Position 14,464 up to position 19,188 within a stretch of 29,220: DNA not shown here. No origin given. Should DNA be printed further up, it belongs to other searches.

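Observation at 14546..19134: Shared tandem operator (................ x2, 23-bp period) at identical distance from two -10 boxes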

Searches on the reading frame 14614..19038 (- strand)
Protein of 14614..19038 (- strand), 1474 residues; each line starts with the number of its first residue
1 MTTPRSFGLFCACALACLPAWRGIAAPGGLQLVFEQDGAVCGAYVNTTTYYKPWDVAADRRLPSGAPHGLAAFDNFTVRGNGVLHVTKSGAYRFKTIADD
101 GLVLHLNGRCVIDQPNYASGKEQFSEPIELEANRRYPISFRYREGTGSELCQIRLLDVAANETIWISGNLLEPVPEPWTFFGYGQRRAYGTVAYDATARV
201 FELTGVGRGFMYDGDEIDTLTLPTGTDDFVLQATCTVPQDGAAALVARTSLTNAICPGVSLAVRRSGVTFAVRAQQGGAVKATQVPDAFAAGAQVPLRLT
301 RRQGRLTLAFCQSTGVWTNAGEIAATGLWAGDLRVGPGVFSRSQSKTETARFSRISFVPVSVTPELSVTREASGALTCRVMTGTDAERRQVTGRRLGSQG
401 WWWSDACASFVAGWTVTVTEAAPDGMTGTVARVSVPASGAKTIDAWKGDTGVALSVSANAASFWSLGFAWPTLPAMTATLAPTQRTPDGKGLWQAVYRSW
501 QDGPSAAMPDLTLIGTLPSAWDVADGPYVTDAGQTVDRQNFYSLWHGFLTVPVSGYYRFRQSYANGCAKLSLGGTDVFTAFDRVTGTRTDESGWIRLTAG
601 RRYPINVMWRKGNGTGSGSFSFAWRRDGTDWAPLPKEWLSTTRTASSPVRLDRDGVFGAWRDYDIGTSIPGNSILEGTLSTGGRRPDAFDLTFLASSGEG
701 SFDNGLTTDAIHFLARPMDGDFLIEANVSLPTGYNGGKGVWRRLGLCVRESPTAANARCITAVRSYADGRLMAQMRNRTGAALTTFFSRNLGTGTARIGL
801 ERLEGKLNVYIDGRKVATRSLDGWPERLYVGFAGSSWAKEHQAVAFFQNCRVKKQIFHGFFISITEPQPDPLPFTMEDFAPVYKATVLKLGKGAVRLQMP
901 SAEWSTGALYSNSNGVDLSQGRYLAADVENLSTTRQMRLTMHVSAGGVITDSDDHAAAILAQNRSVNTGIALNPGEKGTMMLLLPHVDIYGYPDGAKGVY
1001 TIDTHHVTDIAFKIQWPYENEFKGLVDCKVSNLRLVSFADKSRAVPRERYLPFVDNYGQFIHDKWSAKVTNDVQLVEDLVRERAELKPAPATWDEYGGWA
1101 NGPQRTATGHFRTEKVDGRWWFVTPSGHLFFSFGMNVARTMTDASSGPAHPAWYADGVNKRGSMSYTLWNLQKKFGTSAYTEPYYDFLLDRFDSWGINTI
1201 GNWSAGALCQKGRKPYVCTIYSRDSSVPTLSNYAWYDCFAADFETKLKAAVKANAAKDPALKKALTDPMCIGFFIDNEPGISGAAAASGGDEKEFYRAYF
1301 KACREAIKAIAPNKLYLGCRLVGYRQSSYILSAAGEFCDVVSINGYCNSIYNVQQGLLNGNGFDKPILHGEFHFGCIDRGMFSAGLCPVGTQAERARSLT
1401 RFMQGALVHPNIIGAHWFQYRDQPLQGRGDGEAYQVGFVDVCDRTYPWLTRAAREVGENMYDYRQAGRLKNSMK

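Call 9: search_protein_families(library=pfam, proteins=[window:14614-19038:-])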
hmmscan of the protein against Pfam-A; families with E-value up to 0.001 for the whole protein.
window:14614-19038:- (1474 aa): 2 families
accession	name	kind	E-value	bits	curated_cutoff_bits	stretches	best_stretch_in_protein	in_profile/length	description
PF07691.17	PA14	-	3e-25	89.2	24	2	72-150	42-126/147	PA14 domain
PF10528.15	GLEYA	-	1.1e-05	26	26.2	1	544-622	4-89/91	GLEYA domain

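Call 11: search_solved_structures(query=window:14614-19038:-, max_evalue=0.01)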
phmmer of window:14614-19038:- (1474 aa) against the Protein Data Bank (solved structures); distinct sequences matched with E-value up to 0.01: 7.
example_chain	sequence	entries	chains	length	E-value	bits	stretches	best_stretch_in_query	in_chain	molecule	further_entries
4bq2_A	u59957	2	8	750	2.5e-56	194.1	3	1297-1464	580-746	B-AGARASE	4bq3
4bq4_A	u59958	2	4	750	5.6e-56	192.9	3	1297-1464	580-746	B-AGARASE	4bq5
5z6p_A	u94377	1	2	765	8.1e-56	192.4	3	1295-1464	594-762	B-agarase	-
6xj9_A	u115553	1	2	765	8.5e-56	192.3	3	1298-1464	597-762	Agarase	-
5t3b_A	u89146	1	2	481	6.5e-15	56.8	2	1297-1461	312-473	Glycoside Hydrolase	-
6qe7_A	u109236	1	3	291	1.9e-10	42.1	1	62-146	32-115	Anti-sigma-I factor RsgI3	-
6qdi_A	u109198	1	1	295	1.6e-07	32.3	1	538-637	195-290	PA14 domain-containing protein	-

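Call 64: search_protein_families(library=ncbifam, proteins=[window:14614-19038:-], max_evalue=0.001)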
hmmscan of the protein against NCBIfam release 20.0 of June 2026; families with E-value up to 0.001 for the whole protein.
window:14614-19038:- (1474 aa): 0 families
